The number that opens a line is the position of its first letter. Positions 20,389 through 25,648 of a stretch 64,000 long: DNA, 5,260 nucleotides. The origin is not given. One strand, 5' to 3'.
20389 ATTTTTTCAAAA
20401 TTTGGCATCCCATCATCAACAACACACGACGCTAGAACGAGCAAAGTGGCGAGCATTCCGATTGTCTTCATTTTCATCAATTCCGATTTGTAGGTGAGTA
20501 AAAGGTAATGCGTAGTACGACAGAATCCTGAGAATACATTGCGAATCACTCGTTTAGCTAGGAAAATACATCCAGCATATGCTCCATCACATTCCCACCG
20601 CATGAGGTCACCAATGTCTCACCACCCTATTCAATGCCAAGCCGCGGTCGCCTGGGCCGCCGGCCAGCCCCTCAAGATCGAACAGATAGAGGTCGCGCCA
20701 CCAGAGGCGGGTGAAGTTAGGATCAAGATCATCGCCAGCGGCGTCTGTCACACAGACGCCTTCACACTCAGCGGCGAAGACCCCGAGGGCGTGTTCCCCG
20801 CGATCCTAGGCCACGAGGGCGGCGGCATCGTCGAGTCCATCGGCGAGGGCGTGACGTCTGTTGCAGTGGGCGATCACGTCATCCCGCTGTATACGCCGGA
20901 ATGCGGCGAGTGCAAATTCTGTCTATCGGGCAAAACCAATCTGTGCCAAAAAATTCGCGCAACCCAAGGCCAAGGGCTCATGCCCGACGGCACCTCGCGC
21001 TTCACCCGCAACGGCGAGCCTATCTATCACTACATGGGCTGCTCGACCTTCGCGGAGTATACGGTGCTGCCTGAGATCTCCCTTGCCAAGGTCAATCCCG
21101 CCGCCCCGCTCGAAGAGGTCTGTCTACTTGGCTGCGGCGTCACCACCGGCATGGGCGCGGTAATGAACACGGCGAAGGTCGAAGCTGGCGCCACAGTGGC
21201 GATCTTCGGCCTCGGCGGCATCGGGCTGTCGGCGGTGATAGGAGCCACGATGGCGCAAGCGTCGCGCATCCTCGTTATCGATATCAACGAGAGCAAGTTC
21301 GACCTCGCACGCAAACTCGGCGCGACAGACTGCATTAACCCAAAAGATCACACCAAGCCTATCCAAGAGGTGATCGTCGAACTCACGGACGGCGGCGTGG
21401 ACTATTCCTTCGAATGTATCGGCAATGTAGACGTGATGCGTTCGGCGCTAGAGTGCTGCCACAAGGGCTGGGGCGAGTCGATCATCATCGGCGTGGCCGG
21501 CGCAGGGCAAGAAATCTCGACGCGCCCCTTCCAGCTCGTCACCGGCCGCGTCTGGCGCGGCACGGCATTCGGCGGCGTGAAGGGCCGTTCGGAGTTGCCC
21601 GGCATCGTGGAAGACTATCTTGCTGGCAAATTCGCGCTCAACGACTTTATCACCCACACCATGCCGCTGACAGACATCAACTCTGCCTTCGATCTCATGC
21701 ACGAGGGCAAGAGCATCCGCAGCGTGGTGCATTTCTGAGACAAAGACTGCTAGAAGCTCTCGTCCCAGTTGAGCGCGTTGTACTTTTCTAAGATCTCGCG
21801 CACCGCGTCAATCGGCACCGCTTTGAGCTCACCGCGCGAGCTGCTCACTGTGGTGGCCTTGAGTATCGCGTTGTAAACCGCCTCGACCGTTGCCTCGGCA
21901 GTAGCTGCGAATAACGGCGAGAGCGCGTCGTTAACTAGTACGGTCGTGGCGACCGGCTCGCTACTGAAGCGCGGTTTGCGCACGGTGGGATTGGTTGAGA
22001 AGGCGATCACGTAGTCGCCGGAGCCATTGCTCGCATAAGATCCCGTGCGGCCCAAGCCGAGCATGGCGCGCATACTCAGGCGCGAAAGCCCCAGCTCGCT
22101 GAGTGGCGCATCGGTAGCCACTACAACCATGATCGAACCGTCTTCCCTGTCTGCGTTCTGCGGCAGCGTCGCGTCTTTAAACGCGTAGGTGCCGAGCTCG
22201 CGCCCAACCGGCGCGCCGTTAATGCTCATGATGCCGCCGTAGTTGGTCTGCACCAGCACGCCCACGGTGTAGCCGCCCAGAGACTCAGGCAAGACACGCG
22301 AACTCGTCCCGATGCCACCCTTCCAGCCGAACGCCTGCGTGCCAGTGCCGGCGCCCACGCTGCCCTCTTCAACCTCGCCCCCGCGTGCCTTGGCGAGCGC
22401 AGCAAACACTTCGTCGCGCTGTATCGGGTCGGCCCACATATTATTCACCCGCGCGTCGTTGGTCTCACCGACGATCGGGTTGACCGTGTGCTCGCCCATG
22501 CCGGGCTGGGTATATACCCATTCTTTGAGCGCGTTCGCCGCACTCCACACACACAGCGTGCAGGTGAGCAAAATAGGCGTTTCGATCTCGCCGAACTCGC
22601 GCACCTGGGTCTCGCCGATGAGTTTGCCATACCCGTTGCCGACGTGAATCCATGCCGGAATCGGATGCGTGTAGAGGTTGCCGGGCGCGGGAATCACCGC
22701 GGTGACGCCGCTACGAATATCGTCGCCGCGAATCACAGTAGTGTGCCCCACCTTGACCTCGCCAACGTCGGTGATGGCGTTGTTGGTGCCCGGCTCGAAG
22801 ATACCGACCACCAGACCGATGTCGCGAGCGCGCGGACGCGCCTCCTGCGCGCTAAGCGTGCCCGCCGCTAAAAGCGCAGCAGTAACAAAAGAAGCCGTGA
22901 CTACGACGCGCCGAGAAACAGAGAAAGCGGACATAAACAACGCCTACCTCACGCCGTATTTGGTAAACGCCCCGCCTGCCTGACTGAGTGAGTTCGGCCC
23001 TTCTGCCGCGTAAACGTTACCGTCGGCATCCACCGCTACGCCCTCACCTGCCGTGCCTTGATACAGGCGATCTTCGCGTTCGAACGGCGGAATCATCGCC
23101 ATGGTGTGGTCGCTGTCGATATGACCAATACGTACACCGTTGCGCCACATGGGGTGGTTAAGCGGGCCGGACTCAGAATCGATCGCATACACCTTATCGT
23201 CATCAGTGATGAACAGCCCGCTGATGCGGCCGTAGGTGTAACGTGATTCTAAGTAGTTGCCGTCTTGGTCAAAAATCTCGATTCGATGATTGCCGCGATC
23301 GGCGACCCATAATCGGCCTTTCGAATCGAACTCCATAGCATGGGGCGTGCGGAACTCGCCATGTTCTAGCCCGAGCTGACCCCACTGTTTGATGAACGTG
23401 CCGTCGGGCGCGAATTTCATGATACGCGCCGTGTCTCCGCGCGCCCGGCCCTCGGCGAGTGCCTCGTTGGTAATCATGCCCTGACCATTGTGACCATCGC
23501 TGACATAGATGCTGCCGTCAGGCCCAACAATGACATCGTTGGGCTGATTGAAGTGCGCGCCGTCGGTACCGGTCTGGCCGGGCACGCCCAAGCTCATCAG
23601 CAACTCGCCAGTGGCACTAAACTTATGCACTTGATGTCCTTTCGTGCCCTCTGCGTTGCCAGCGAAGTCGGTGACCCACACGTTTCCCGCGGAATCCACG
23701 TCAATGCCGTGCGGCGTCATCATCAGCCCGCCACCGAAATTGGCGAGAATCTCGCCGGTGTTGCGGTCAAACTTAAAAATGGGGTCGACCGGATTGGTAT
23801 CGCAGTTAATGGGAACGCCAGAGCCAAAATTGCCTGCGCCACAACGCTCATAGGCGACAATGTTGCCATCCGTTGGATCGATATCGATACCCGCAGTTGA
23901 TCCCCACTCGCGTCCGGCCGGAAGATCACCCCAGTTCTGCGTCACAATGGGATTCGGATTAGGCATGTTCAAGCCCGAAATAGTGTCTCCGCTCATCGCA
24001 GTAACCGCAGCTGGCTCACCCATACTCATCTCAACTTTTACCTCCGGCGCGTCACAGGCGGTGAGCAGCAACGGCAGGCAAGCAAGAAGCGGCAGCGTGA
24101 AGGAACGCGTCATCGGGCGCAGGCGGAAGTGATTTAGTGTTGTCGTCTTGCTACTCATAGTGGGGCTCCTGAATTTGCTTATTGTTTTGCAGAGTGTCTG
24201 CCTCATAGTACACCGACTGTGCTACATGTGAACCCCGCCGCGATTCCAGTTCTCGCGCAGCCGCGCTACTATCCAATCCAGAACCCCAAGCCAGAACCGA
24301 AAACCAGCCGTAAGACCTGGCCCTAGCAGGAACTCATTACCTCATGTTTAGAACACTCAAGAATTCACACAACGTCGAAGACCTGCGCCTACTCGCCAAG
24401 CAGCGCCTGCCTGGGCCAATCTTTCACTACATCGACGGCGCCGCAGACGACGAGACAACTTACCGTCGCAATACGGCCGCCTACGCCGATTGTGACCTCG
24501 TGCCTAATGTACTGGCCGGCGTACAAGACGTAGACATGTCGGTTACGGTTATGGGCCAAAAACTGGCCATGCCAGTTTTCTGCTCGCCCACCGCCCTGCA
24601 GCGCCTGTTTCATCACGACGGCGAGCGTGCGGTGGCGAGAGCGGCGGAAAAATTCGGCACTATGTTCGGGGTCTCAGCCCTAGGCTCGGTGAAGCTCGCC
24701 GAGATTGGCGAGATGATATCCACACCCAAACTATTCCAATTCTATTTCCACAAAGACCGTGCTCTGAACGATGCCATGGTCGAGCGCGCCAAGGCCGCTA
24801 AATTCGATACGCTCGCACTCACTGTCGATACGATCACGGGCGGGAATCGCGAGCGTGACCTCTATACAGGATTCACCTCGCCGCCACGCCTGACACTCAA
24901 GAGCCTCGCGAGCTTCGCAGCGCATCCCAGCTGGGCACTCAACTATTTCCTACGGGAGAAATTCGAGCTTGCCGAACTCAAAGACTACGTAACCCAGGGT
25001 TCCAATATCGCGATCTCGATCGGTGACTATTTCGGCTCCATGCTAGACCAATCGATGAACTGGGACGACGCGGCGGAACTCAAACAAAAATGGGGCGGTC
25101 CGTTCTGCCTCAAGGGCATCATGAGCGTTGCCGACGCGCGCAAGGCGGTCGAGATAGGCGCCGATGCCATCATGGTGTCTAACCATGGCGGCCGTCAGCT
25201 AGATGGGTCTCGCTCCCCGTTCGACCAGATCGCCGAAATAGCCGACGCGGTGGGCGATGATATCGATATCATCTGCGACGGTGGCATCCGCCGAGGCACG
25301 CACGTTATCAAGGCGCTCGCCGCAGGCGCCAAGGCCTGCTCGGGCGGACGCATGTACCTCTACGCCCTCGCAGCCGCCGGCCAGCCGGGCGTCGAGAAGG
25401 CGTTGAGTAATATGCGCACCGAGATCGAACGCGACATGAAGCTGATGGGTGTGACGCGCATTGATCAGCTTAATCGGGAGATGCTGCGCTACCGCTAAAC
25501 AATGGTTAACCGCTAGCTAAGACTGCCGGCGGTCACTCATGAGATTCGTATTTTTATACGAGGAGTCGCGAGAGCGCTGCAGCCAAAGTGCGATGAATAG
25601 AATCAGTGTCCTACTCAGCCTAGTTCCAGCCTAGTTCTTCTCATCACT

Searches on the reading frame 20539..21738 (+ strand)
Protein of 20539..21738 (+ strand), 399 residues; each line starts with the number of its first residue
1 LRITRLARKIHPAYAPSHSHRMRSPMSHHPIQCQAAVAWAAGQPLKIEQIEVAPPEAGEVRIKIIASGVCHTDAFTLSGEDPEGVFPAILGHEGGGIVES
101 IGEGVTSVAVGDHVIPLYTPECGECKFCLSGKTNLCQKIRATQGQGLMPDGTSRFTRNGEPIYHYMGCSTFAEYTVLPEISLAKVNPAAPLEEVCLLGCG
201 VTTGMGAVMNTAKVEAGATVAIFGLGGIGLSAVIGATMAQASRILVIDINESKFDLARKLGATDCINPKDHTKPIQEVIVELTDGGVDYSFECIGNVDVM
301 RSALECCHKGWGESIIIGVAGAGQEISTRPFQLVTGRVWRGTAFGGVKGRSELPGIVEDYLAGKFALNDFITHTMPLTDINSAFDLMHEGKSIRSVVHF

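Call 7: search_protein_families(library=pfam, proteins=[window:20539-21738:+], max_evalue=0.00001)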
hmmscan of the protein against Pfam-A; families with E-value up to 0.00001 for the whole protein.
window:20539-21738:+ (399 aa): 2 families
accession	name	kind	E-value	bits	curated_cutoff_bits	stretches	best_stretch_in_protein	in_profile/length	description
PF00107.32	ADH_zinc_N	-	9.3e-25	87.5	31.8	1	227-355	1-122/129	Zinc-binding dehydrogenase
PF08240.17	ADH_N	-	2.5e-22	79.5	23.5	1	57-185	2-102/104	Alcohol dehydrogenase GroES-like domain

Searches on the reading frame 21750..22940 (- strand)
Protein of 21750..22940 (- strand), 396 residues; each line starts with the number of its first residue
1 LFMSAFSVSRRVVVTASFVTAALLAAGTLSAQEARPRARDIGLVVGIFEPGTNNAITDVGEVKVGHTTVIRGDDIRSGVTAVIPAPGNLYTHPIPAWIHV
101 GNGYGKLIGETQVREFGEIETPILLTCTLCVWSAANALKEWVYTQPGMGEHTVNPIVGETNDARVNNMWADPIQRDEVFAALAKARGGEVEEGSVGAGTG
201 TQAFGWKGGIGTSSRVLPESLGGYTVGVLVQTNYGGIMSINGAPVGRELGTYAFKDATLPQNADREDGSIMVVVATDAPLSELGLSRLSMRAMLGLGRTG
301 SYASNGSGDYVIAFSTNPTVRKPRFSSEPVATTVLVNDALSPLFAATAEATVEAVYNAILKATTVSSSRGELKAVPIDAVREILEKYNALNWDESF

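Call 7: search_protein_families(library=pfam, proteins=[window:21750-22940:-], max_evalue=0.00001)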
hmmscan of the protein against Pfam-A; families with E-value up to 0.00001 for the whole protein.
window:21750-22940:- (396 aa): 1 family
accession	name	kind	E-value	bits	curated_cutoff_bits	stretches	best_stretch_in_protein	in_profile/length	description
PF03576.19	Peptidase_S58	-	7e-104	348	23.9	1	54-370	1-304/307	Peptidase family S58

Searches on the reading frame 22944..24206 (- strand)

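Call 7: search_protein_families(library=pfam, proteins=[window:22944-24206:-], max_evalue=0.00001)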
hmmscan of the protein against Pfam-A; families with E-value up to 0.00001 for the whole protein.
window:22944-24206:- (420 aa): 2 families
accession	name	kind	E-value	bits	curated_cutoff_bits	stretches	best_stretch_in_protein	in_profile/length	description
PF01436.27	NHL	-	4.5e-19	67.9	20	1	285-312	1-28/28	NHL repeat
PF08450.18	SGL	-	5e-09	36.6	26.3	0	155-211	177-225/246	SMP-30/Gluconolactonase/LRE-like region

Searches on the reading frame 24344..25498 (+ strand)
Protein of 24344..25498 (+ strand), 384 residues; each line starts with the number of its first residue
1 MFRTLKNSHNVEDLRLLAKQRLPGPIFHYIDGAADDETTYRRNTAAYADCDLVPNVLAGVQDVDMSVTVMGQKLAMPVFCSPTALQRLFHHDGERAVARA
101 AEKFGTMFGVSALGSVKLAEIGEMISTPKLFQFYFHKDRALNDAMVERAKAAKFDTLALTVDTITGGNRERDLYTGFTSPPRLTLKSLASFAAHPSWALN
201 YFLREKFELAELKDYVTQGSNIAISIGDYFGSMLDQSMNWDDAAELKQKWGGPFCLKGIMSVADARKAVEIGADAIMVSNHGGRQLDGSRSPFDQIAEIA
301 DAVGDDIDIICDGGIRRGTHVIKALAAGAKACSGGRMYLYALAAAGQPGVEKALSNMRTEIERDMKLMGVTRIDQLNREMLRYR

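Call 7: search_protein_families(library=pfam, proteins=[window:24344-25498:+], max_evalue=0.00001)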
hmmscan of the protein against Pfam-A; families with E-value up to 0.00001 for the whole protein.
window:24344-25498:+ (384 aa): 2 families
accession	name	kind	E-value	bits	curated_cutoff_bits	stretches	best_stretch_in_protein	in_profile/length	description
PF01070.24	FMN_dh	-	2.2e-130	435.2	24.9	1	18-382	1-349/350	FMN-dependent dehydrogenase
PF03060.21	NMO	-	7.4e-07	29.3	28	1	247-353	131-240/331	Nitronate monooxygenase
